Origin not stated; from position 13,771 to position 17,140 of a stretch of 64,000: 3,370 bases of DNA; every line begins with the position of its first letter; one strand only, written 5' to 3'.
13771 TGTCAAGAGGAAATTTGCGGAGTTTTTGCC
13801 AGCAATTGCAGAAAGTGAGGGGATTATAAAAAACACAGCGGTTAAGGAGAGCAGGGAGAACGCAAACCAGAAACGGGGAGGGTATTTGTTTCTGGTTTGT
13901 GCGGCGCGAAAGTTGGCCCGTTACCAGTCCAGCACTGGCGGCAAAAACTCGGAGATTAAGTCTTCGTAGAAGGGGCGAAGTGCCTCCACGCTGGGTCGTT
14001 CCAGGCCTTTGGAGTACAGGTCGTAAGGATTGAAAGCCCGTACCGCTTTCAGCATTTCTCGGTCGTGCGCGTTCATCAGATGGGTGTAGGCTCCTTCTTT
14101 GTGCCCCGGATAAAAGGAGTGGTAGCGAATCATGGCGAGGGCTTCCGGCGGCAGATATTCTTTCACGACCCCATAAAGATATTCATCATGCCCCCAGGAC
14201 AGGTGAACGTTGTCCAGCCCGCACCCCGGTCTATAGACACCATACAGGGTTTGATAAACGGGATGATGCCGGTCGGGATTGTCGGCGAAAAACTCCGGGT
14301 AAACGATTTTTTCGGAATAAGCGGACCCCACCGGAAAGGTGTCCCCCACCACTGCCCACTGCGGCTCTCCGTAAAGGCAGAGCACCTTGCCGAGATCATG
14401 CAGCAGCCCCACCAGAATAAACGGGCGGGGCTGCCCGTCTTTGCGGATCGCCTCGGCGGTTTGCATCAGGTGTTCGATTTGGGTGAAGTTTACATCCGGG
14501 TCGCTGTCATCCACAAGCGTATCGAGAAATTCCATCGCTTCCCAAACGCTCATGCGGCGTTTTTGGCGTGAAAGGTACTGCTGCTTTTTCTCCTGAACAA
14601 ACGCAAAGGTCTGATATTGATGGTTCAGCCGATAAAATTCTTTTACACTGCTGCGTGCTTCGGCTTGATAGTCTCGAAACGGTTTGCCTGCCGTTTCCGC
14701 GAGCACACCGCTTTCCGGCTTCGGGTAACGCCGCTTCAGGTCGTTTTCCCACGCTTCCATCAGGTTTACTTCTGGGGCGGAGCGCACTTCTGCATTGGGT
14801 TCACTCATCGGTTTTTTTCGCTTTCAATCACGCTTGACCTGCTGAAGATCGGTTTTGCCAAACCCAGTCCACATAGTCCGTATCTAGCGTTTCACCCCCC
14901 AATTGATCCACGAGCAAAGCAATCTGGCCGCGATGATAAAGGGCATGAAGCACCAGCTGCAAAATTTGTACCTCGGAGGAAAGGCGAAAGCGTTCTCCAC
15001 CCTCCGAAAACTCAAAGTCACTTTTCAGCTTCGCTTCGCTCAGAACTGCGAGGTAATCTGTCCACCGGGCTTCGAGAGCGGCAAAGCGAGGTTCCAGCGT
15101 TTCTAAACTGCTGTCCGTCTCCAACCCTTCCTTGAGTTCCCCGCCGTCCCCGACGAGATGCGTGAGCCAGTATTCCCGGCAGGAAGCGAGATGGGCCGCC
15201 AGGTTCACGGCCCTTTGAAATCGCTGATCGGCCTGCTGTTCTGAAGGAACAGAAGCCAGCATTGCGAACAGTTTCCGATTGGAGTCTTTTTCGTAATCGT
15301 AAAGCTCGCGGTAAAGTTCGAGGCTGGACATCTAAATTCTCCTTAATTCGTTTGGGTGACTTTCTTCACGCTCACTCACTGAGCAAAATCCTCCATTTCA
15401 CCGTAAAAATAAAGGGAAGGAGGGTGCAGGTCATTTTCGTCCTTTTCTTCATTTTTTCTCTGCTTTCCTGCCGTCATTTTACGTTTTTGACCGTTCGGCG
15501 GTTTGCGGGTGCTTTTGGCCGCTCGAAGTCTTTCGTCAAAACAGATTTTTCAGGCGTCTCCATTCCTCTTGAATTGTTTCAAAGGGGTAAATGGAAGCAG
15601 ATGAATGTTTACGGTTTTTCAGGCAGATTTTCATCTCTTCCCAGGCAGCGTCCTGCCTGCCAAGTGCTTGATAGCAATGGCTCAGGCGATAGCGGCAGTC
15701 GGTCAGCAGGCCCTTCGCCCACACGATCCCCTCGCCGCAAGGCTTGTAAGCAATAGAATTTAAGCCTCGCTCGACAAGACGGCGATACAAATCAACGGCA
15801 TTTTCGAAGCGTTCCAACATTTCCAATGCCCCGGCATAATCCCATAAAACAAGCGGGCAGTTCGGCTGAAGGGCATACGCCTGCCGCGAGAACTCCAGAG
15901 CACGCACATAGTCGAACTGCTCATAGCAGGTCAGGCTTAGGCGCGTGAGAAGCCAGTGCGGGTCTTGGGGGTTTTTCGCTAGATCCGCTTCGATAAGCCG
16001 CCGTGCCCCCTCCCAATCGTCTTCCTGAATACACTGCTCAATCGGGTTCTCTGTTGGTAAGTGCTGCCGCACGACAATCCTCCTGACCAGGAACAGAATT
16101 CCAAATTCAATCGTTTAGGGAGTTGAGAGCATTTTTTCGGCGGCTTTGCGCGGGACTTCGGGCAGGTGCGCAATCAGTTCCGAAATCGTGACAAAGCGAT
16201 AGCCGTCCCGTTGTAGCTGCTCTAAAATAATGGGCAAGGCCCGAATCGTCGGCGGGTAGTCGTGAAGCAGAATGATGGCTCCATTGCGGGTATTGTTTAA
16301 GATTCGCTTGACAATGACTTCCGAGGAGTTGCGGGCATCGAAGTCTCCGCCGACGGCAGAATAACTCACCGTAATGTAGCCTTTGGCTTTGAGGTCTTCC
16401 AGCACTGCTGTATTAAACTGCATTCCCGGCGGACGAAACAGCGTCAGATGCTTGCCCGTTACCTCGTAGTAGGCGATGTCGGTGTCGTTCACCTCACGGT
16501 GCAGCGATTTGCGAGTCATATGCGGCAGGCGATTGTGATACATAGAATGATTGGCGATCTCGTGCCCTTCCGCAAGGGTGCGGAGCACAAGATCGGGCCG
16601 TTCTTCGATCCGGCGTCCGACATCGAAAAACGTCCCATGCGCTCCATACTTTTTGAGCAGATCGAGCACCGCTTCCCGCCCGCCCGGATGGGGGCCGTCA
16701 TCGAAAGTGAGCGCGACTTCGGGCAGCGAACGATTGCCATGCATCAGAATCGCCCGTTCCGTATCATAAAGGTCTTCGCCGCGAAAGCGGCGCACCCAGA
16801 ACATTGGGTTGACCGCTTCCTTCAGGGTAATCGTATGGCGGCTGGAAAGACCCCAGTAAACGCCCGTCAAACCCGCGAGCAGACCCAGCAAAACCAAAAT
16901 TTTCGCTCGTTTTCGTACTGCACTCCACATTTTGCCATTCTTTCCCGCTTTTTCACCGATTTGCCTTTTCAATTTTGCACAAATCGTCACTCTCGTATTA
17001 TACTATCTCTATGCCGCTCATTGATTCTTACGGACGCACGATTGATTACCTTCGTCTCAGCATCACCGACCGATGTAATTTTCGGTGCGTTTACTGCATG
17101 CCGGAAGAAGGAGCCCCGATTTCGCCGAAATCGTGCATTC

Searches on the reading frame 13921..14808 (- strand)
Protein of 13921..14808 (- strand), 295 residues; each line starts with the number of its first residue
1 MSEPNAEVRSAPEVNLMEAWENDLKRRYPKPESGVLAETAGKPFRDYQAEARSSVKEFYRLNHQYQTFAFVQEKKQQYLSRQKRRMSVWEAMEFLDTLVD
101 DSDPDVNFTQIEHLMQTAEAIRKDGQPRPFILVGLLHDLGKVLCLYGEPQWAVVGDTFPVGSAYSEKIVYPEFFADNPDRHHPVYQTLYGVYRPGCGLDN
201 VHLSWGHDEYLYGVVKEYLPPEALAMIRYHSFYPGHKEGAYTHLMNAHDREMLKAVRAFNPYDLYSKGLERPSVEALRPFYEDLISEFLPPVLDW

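Call 90: search_protein_families(library=pfam, proteins=[window:13921-14808:-], max_evalue=0.00001)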
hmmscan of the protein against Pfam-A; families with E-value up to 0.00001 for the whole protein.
window:13921-14808:- (295 aa): 1 family
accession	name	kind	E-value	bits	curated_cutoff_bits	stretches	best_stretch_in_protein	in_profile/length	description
PF05153.21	MIOX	-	1.9e-108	362.2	25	1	53-295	2-249/249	Myo-inositol oxygenase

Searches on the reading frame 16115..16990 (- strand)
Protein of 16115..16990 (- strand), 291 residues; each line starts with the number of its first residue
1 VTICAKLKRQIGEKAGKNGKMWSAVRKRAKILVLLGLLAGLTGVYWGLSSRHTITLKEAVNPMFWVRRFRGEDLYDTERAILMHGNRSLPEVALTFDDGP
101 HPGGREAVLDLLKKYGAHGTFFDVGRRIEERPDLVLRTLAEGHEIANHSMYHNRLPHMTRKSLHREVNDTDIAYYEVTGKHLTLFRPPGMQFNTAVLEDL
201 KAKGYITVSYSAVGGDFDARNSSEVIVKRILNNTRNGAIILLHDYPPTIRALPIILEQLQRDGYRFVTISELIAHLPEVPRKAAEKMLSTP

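Call 90: search_protein_families(library=pfam, proteins=[window:16115-16990:-], max_evalue=0.00001)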
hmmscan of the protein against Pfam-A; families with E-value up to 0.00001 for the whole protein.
window:16115-16990:- (291 aa): 1 family
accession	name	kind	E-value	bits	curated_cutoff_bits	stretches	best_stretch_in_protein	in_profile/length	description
PF01522.26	Polysacc_deac_1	-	1.3e-30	106.3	23.1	1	89-205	6-121/124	Polysaccharide deacetylase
